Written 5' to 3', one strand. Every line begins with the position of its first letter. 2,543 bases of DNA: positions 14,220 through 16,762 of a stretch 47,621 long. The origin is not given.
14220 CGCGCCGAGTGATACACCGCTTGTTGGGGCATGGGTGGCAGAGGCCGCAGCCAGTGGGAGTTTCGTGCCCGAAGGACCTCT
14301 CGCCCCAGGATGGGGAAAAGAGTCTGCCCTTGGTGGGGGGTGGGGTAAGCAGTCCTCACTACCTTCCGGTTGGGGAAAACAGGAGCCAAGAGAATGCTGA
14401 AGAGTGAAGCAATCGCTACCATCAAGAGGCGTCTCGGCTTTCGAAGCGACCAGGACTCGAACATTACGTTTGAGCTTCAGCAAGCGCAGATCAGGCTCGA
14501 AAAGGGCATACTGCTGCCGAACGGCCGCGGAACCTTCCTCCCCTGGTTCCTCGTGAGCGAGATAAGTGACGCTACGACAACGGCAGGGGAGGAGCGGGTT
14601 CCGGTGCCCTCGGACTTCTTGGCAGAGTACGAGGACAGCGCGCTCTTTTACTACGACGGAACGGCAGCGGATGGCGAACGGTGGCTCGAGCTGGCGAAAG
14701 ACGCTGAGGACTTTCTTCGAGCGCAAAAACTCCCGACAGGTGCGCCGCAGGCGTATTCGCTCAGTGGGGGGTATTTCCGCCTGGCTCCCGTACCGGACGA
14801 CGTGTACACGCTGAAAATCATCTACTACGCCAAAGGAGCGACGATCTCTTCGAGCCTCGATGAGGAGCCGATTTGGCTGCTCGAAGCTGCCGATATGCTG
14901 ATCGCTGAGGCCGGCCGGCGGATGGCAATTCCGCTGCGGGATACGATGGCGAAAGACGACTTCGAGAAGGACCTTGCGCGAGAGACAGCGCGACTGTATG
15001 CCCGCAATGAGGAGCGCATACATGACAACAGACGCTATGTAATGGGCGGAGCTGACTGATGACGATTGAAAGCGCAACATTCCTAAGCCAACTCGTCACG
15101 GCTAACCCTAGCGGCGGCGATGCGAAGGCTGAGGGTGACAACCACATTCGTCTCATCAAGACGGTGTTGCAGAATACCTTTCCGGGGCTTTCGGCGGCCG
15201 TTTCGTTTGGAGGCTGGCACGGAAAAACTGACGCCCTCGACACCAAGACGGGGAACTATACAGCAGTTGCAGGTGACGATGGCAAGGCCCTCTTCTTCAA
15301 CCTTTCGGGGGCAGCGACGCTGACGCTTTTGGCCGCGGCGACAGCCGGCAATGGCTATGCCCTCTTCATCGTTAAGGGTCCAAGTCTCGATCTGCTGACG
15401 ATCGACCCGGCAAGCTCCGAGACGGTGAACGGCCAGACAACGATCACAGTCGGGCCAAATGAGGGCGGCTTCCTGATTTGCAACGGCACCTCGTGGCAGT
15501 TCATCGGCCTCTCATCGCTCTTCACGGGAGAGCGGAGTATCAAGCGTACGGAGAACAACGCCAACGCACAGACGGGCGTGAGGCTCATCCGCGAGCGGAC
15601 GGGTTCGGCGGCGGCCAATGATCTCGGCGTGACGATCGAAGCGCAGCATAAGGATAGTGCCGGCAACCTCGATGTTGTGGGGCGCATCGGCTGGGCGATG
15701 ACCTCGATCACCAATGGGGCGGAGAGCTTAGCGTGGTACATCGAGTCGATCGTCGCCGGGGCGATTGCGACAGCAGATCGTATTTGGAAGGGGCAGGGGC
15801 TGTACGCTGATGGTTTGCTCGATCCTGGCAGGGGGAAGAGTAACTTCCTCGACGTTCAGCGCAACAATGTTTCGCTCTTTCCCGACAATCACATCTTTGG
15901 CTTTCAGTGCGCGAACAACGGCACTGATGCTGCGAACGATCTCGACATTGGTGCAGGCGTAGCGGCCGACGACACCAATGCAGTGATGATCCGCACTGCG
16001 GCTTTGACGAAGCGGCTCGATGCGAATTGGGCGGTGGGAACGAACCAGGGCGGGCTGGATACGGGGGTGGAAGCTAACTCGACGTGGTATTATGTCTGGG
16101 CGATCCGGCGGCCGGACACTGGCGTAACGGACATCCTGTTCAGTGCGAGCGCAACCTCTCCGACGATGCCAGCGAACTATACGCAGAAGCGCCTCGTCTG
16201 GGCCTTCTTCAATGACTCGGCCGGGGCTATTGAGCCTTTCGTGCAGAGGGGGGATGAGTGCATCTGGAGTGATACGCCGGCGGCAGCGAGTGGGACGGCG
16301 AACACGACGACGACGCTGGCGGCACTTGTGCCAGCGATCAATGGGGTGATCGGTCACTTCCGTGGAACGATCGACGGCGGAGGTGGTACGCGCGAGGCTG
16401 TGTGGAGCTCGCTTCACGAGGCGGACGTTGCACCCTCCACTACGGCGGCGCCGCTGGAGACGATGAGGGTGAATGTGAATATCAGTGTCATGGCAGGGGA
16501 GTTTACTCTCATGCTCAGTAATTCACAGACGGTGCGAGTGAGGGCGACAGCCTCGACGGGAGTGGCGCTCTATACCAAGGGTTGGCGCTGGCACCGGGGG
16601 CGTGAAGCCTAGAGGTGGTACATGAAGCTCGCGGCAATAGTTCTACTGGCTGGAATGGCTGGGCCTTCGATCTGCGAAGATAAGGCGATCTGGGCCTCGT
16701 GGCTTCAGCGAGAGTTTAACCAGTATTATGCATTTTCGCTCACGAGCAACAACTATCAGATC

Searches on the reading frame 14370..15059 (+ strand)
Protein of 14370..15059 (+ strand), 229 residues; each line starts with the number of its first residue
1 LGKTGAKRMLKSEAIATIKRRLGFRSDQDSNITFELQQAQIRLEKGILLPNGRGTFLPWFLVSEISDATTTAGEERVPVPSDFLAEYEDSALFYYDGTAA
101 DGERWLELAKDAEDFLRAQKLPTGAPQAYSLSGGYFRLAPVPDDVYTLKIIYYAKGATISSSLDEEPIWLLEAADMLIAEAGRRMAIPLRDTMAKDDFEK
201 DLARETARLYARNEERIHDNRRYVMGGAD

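Call 72: search_protein_families(library=pfam, proteins=[window:14370-15059:+], max_evalue=0.001)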
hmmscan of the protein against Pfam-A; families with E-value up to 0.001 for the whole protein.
window:14370-15059:+ (229 aa): 1 family
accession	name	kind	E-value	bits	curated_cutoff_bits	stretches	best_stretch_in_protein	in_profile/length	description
PF24175.2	SU10_adaptor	-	1.2e-12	49.1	27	1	15-209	7-181/194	SU10 adaptor protein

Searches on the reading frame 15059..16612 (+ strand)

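Call 7: search_protein_families(library=pfam, proteins=[window:15059-16612:+], max_evalue=0.01)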
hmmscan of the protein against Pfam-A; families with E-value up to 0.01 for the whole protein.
window:15059-16612:+ (517 aa): 1 family
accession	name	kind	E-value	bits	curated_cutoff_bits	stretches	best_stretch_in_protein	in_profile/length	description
PF21916.1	mtd_2nd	-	0.0078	16.9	24.6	0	321-376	28-78/115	Mtd second domain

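Call 8: search_protein_families(library=phrogs, proteins=[window:15059-16612:+], max_evalue=0.01)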
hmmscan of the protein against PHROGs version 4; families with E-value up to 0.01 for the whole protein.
window:15059-16612:+ (517 aa): 3 families
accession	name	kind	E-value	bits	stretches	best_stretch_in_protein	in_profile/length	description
phrog_6465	-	tail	2.9e-10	41.2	1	1-49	1-49/281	tail protein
phrog_17105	-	unknown function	0.0022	17.7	0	329-354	265-290/528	-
phrog_15797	-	unknown function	0.0029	19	1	77-151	27-100/102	-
